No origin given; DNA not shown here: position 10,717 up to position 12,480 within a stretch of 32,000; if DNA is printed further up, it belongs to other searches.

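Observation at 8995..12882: AT-rich island with an MFS exporter, a 23-aa peptide ORF and a HEAT+FGE-fold enzyme: candidate uncharacterised peptide-modification or conflict module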

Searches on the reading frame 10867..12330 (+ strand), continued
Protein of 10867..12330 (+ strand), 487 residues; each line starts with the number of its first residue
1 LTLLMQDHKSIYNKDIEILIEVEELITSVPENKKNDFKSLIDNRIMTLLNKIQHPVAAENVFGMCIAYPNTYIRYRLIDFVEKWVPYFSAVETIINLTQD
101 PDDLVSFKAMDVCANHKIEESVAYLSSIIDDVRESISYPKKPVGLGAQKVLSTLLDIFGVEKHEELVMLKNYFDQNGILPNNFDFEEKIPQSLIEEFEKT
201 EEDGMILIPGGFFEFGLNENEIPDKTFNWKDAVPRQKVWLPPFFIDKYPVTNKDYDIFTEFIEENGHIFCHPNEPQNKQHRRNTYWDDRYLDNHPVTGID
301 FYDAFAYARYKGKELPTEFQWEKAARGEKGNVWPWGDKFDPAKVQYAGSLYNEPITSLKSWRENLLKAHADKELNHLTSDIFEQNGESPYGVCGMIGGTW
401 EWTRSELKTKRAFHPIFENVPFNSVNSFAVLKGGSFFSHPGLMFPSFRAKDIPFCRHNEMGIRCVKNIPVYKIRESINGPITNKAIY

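Call 29: search_protein_families(library=pfam, proteins=[L030:3950-5866:+, L030:9335-10114:+, L030:9937-11526:+, L030:11513-12805:+, L030:13563-15362:+, L021:5970-7715:+, L039:6445-7833:+, L039:9946-11361:+, L039:8735-10234:+, L046:11269-12300:+], max_evalue=0.001)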
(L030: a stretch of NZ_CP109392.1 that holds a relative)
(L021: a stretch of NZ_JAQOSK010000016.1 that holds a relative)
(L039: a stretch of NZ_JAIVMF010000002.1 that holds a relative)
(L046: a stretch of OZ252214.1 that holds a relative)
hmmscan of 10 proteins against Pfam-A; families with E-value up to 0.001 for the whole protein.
L030:3950-5866:+ (638 aa): 2 families
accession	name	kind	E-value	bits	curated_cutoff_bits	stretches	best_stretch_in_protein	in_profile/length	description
PF00561.26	Abhydrolase_1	-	6e-17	62.6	25.8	1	245-372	22-104/245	alpha/beta hydrolase fold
PF08386.16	Abhydrolase_4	-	2.3e-13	50.6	21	1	525-618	4-98/103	TAP-like protein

L030:9335-10114:+ (259 aa): 1 family
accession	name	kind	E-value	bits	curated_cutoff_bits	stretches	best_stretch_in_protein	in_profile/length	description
PF05721.19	PhyH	-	1.1e-17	65.4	22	1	24-220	1-211/213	Phytanoyl-CoA dioxygenase (PhyH)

L030:9937-11526:+ (529 aa): 1 family
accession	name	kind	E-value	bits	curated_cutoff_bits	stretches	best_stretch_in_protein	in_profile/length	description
PF03781.23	FGE-sulfatase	-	1.8e-53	182.2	23.3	1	250-514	6-254/255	Sulfatase-modifying factor enzyme 1-like domain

L030:11513-12805:+ (430 aa): 2 families
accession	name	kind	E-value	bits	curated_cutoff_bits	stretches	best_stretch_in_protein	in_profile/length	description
PF07690.21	MFS_1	-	2.3e-23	83.1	33.4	2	232-418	2-189/347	Major Facilitator Superfamily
PF05977.19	MFS_3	-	1.2e-14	54.1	27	1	16-288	7-280/524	Transmembrane secretion effector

L030:13563-15362:+ (599 aa): 3 families
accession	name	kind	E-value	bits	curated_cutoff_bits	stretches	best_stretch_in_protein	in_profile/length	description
PF01494.25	FAD_binding_3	-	3.5e-91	306.4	22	1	21-387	1-349/349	FAD binding domain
PF21274.3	Rng_hyd_C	-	9.1e-22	77.8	27.5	1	481-597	2-104/107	Aromatic-ring hydroxylase, C-terminal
PF13450.12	NAD_binding_8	-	0.00025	21.7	21.9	0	26-56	1-31/68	NAD(P)-binding Rossmann-like domain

L021:5970-7715:+ (581 aa): 0 families

L039:6445-7833:+ (462 aa): 3 families
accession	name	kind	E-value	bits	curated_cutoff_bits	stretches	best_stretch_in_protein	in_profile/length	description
PF13483.12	Lactamase_B_3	-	3.9e-12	46.9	24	1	3-180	2-135/160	Beta-lactamase superfamily domain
PF12706.13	Lactamase_B_2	-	2.1e-08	34.4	27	1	22-184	5-170/200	Beta-lactamase superfamily domain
PF00753.33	Lactamase_B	-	6.2e-05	23.5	22.7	1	6-100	4-96/196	Metallo-beta-lactamase superfamily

L039:9946-11361:+ (471 aa): 0 families

L039:8735-10234:+ (499 aa): 2 families
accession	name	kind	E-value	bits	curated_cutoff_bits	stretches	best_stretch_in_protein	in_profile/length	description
PF02492.25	cobW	-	4.5e-29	101.7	20.7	1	174-350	1-179/180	CobW/HypB/UreG, nucleotide-binding domain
PF07683.19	CobW_C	-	2e-09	37.6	22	1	386-477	1-91/94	Cobalamin synthesis protein cobW C-terminal domain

L046:11269-12300:+ (343 aa): 0 families

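Call 39: find_encoding_contigs(protein=P0002, flank=5000, max_places=2)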
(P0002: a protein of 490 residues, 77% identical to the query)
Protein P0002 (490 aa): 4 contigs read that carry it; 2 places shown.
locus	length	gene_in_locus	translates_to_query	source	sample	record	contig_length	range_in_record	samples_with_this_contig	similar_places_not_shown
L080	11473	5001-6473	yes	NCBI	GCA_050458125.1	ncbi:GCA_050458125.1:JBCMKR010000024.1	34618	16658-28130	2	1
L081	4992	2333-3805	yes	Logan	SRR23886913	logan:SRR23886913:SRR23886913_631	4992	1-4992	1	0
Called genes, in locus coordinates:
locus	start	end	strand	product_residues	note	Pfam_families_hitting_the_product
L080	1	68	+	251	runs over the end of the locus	-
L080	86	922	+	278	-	-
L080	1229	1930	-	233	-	PF12728:HTH_17 (weak), PF13411:MerR_1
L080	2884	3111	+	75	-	PF01381:HTH_3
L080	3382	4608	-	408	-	PF07690:MFS_1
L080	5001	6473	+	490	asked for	PF03781:FGE-sulfatase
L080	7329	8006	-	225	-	PF01580:FtsK_SpoIIIE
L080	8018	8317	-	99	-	-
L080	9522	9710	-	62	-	-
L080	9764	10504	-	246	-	-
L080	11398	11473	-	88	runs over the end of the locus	-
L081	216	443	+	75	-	PF01381:HTH_3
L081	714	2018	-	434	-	PF07690:MFS_1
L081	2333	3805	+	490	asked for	PF03781:FGE-sulfatase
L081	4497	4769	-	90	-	-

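Call 40: find_encoding_contigs(protein=P0016, flank=5000, max_places=2)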
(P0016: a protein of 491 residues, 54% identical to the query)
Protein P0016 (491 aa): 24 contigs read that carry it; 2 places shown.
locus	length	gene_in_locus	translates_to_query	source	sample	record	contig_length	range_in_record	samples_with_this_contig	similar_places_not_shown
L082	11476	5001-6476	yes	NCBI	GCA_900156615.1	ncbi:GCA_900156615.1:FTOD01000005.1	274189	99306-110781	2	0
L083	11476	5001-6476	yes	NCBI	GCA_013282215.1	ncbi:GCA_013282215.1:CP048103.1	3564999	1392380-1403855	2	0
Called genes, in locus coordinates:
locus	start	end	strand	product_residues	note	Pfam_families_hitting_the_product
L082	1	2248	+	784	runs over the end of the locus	PF00488:MutS_V, PF20297:MSSS, PF01713:Smr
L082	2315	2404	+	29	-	-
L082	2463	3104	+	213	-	PF24961:NfeD_membrane, PF01957:NfeD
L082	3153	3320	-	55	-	-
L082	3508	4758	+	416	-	PF05977:MFS_3, PF07690:MFS_1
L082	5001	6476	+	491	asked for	PF03781:FGE-sulfatase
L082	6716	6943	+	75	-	-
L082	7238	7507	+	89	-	PF00589:Phage_integrase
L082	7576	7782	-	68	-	-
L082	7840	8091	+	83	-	-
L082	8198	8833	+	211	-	PF02659:Mntp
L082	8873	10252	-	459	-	PF17125:Methyltr_RsmF_N, PF01189:Methyltr_RsmB-F, PF17126:RsmF_methylt_CI, PF13636:Methyltranf_PUA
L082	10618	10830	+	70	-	-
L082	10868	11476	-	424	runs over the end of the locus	PF00890:FAD_binding_2, PF01134:GIDA (weak), PF01266:DAO (faint), PF01494:FAD_binding_3, PF03486:HI0933_like, PF12831:FAD_oxidored, PF13450:NAD_binding_8 (weak), PF22780:HI0933_like_1st, +2 more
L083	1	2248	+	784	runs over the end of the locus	PF00488:MutS_V, PF20297:MSSS, PF01713:Smr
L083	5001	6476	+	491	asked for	PF03781:FGE-sulfatase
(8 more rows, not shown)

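Call 41: find_encoding_contigs(protein=P0023, flank=5000, max_places=2)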
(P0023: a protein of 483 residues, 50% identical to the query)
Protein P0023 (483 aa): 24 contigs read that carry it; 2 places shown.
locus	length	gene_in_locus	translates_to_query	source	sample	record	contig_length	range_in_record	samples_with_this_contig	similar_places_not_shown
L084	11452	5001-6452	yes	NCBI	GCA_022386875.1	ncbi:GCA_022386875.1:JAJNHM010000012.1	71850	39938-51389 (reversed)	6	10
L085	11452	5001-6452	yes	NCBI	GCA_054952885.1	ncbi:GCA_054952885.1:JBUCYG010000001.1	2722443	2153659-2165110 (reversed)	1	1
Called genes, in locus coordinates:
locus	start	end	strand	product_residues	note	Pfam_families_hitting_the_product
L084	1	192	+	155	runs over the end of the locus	PF13420:Acetyltransf_4 (weak), PF00583:Acetyltransf_1, PF13673:Acetyltransf_10, PF13508:Acetyltransf_7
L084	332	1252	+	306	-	PF03547:Mem_trans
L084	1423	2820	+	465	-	PF00083:Sugar_tr, PF07690:MFS_1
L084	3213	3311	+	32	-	-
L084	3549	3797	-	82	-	-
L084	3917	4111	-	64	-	-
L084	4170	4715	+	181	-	PF22820:TcaA_3rd_4th, PF22819:TcaA_5th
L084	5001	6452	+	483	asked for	PF03781:FGE-sulfatase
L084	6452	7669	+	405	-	PF07690:MFS_1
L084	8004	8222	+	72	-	-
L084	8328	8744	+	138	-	-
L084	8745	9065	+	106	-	-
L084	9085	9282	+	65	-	-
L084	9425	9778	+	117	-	-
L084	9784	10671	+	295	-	PF13930:Endonuclea_NS_2 (weak)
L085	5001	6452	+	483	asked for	PF03781:FGE-sulfatase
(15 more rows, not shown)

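Call 46: search_dna_similar(query=window:10867-12330:+, collection=plasmids, mode=protein, max_evalue=1e-20, max_rows=25)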
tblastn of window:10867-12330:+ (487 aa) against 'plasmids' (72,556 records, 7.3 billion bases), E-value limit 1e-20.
Records with a match: 28; places in all: 33; records where one place covers at least 80% of the query: 8.
Best place of each record, by identity: <60% 28.
By first word of the organism name: Streptomyces 25; Bacillus 1; Nocardia 1; Vibrio 1.
By predicted mobility (MOB-suite, as given by PLSDB): non-mobilizable 23; mobilizable 5.
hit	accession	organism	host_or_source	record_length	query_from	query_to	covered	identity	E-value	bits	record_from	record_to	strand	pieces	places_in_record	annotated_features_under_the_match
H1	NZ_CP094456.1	Bacillus sp. ZJS3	cell culture,biological soil crust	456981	35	487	93%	56.0%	9e-171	540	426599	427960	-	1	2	formylglycine-generating enzyme family protein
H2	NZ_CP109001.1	Streptomyces sp. NBC_00704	-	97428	29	465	90%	32.5%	8e-73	258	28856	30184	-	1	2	SUMF1/EgtB/PvdO family nonheme iron enzyme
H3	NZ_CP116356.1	Streptomyces xanthophaeus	whole organism,soil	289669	29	471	91%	31.1%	2e-58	215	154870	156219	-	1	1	SUMF1/EgtB/PvdO family nonheme iron enzyme | MFS transporter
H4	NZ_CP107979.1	Streptomyces coelicoflavus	-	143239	45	465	86%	32.6%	1e-70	251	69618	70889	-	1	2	SUMF1/EgtB/PvdO family nonheme iron enzyme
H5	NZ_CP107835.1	Streptomyces sp. NBC_00525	-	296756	43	465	87%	32.3%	9e-50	190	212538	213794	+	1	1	SUMF1/EgtB/PvdO family nonheme iron enzyme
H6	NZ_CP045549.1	Streptomyces sp. SYP-A7193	cell culture,soil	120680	49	465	86%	32.7%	9e-70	249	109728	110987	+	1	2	SUMF1/EgtB/PvdO family nonheme iron enzyme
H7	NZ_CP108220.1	Streptomyces coelicoflavus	-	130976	49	465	86%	32.7%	9e-70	249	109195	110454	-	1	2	SUMF1/EgtB/PvdO family nonheme iron enzyme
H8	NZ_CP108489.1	Streptomyces sp. NBC_01244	-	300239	64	465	83%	32.2%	2e-50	192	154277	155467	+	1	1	SUMF1/EgtB/PvdO family nonheme iron enzyme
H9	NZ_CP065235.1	Streptomyces clavuligerus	cell culture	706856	90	465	77%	33.2%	6e-43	170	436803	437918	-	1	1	SUMF1/EgtB/PvdO family nonheme iron enzyme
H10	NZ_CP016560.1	Streptomyces clavuligerus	-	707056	90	465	77%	33.2%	6e-43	170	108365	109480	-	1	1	SUMF1/EgtB/PvdO family nonheme iron enzyme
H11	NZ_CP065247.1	Streptomyces clavuligerus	cell culture,lab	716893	90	465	77%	33.2%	6e-43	170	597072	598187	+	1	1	SUMF1/EgtB/PvdO family nonheme iron enzyme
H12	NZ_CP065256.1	Streptomyces clavuligerus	cell culture,lab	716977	90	465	77%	33.2%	6e-43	170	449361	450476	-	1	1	SUMF1/EgtB/PvdO family nonheme iron enzyme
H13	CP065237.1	Streptomyces clavuligerus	cell culture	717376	90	465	77%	33.2%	6e-43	170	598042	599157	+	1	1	SUMF1/EgtB/PvdO family nonheme iron enzyme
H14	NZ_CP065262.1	Streptomyces clavuligerus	cell culture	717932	90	465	77%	33.2%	6e-43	170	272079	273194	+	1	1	SUMF1/EgtB/PvdO family nonheme iron enzyme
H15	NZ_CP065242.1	Streptomyces clavuligerus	cell culture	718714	90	465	77%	33.2%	6e-43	170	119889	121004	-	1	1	SUMF1/EgtB/PvdO family nonheme iron enzyme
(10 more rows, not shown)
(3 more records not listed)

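Call 48: get_annotated_region(hit=H1, flank=7000)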
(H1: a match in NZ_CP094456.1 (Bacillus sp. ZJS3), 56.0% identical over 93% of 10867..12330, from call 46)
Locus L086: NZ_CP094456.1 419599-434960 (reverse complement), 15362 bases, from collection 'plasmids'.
description: Bacillus sp. ZJS3 plasmid unnamed1, complete sequence
organism: Bacillus sp. ZJS3 (NCBI taxid 2928154)
taxonomy: Bacteria; Bacillota; Bacilli; Bacillales; Bacillaceae; Bacillus; Bacillus sp. ZJS3
host: -; source: cell culture,biological soil crust; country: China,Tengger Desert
typing (MOB-suite, as given by PLSDB): non-mobilizable; replicon rep_cluster_125,rep_cluster_1698; mating-pair formation MPF_T
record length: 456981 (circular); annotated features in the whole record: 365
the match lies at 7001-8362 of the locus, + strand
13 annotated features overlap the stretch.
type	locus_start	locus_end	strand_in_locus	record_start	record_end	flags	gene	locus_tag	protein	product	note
CDS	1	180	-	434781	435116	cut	-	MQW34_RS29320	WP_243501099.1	helix-turn-helix transcriptional regulator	-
CDS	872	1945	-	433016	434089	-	-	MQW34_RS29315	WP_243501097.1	hypothetical protein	-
CDS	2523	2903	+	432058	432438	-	-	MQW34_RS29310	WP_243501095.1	DUF4878 domain-containing protein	-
CDS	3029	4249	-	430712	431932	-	-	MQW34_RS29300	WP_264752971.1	MFS transporter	GO:0055085 - transmembrane transport [Evidence IEA]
CDS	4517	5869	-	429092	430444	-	-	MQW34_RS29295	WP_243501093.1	SUMF1/EgtB/PvdO family nonheme iron enzyme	-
CDS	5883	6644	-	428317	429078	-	-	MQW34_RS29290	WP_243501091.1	phytanoyl-CoA dioxygenase family protein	-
CDS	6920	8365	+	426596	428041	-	-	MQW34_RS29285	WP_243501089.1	formylglycine-generating enzyme family protein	-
CDS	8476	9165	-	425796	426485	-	-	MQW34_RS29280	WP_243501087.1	HAD family hydrolase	-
CDS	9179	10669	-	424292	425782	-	-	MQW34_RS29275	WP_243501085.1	aminotransferase class I/II-fold pyridoxal phosphate-dependent enzyme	GO:0009058 - biosynthetic process [Evidence IEA]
CDS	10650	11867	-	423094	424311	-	-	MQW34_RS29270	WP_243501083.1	ATP-grasp domain-containing protein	-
CDS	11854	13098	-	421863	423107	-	-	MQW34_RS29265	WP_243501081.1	ATP-grasp domain-containing protein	-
CDS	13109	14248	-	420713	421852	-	-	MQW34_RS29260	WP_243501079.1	hypothetical protein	-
CDS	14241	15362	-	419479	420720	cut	-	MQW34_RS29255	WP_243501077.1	ATP-grasp domain-containing protein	-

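Call 49: get_annotated_region(hit=H4, flank=8000)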
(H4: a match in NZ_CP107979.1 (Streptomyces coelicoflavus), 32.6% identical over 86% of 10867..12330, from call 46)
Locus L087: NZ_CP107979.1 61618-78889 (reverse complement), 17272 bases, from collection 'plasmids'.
description: Streptomyces coelicoflavus strain NBC_00357 plasmid unnamed2, complete sequence
organism: Streptomyces coelicoflavus (NCBI taxid 285562)
taxonomy: Bacteria; Actinomycetota; Actinomycetes; Kitasatosporales; Streptomycetaceae; Streptomyces; Streptomyces coelicoflavus
host: -; source: -; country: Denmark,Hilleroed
typing (MOB-suite, as given by PLSDB): non-mobilizable
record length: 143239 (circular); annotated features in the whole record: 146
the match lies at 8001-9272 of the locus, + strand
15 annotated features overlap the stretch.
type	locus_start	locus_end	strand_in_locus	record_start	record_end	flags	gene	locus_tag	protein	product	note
CDS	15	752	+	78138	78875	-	-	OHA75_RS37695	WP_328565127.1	gamma-glutamyl-gamma-aminobutyrate hydrolase family protein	-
CDS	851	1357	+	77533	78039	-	-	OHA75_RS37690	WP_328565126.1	carboxymuconolactone decarboxylase family protein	-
CDS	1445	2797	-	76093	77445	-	-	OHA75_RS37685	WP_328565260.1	NDP-hexose 2,3-dehydratase family protein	-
CDS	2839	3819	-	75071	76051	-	rfbB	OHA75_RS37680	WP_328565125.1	dTDP-glucose 4,6-dehydratase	GO:0019305 - dTDP-rhamnose biosynthetic process [Evidence IEA]; GO:0009243 - O antigen biosynthetic process [Evidence ...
CDS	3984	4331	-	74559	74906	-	-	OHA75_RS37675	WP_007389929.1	VOC family protein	-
CDS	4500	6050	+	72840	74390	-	-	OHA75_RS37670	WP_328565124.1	alpha/beta hydrolase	-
CDS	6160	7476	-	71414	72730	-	-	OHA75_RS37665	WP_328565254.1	nucleotide disphospho-sugar-binding domain-containing protein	-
CDS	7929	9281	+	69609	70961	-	-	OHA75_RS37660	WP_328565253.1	SUMF1/EgtB/PvdO family nonheme iron enzyme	-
CDS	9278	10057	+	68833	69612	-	-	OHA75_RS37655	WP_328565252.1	phytanoyl-CoA dioxygenase family protein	-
CDS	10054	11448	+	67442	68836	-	-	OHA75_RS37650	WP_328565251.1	SUMF1/EgtB/PvdO family nonheme iron enzyme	-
CDS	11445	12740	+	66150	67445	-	-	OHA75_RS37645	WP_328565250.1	MFS transporter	GO:0055085 - transmembrane transport [Evidence IEA]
CDS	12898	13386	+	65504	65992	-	-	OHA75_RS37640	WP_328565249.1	pyridoxamine 5'-phosphate oxidase family protein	-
CDS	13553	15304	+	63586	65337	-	-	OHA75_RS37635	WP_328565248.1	FAD-dependent monooxygenase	-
CDS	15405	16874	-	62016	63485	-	hemG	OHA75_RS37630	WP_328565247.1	protoporphyrinogen oxidase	GO:0006779 - porphyrin-containing compound biosynthetic process [Evidence IEA]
CDS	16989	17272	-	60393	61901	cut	-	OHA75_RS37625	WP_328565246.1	FAD-dependent monooxygenase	-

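Call 59: search_protein_families(library=padloc, proteins=[window:10867-12330:+, L087:9278-10057:+, L087:10054-11448:+], max_evalue=0.01)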
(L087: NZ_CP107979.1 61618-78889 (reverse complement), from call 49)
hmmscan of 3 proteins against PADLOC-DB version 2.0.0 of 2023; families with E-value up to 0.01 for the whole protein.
window:10867-12330:+ (487 aa): 1 family
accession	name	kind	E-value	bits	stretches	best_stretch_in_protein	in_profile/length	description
PDLC03749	RT_UG13a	-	0.0075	13.3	1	16-136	325-442/589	DRT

L087:9278-10057:+ (259 aa): 0 families

L087:10054-11448:+ (464 aa): 1 family
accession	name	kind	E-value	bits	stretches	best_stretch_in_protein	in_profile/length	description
PDLC02919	HEAT-ARM_XIII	-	0.0047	12.3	1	64-165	771-858/1972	-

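Call 82: search_protein_representatives(alignment_id=A2)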
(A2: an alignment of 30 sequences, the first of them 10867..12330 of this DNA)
Query: 30 sequences, 489 profile positions. Proteins with E-value up to 0.001 (for the whole library): 147912; up to 1e-10: 72438; up to 1e-30: 7257. The best 150 are listed.
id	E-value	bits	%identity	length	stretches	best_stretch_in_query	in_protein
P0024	2.6e-221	752.0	-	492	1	3-489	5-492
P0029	3.5e-185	632.9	-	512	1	17-489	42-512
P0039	4.8e-178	609.3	-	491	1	10-489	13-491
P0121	9.0e-171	585.3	-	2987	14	202-347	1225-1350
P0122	1.8e-161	554.7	-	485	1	26-489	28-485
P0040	1.6e-149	515.3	-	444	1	26-469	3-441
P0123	2.8e-145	501.3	-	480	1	10-471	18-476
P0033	2.8e-145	501.2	-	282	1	210-489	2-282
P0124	3.1e-140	484.6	-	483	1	14-471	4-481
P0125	6.4e-138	477.0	-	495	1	57-479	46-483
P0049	1.8e-137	475.5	-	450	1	15-471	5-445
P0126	3.1e-137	474.7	-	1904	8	203-472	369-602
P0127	5.7e-132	457.4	-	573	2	202-470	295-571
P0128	2.5e-130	452.0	-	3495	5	200-468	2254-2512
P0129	3.5e-130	451.5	-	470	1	6-468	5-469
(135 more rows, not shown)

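Call 83: find_encoding_contigs(protein=P0029, flank=4000, max_places=1)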
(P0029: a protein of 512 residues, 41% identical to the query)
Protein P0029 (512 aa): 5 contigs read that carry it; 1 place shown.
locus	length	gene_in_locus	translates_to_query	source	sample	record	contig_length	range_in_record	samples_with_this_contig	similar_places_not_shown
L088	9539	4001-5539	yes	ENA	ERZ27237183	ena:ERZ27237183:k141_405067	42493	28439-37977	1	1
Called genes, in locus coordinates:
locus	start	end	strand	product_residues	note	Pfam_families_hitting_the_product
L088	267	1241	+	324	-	PF13518:HTH_28 (faint), PF13542:HTH_Tnp_ISL3 (weak), PF13565:HTH_32 (weak), PF13592:HTH_33, PF13358:DDE_3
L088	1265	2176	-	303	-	PF13640:2OG-FeII_Oxy_3, PF13661:2OG-FeII_Oxy_4 (weak)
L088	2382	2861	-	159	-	PF01243:PNPOx_N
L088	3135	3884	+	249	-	PF08241:Methyltransf_11 (weak), PF08242:Methyltransf_12 (weak), PF13649:Methyltransf_25 (weak), PF13847:Methyltransf_31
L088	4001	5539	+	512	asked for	PF03781:FGE-sulfatase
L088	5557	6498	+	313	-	PF13489:Methyltransf_23, PF01209:Ubie_methyltran, PF05175:MTS (weak), PF08241:Methyltransf_11, PF08242:Methyltransf_12, PF13649:Methyltransf_25, PF13847:Methyltransf_31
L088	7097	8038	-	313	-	PF13489:Methyltransf_23 (weak), PF01209:Ubie_methyltran (weak), PF13847:Methyltransf_31, PF08241:Methyltransf_11, PF08242:Methyltransf_12, PF13649:Methyltransf_25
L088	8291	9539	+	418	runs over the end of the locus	PF13347:MFS_2 (weak), PF05977:MFS_3, PF07690:MFS_1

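Call 84: find_encoding_contigs(protein=P0041, flank=4000, max_places=1)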
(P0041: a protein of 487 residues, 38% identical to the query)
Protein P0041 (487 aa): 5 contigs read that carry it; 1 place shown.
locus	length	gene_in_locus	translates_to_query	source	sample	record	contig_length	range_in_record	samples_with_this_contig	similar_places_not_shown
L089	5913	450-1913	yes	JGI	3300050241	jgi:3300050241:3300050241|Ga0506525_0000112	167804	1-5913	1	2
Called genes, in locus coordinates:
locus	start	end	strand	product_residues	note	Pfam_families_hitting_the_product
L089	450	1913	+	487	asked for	PF03781:FGE-sulfatase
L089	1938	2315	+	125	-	PF15956:DUF4760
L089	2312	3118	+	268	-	PF13489:Methyltransf_23 (weak), PF01209:Ubie_methyltran, PF13847:Methyltransf_31 (weak), PF08241:Methyltransf_11, PF08242:Methyltransf_12, PF13649:Methyltransf_25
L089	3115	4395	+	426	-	PF05977:MFS_3 (weak), PF07690:MFS_1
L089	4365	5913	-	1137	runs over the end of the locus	PF00486:Trans_reg_C, PF03704:BTAD, PF00931:NB-ARC (weak), PF13401:AAA_22 (weak)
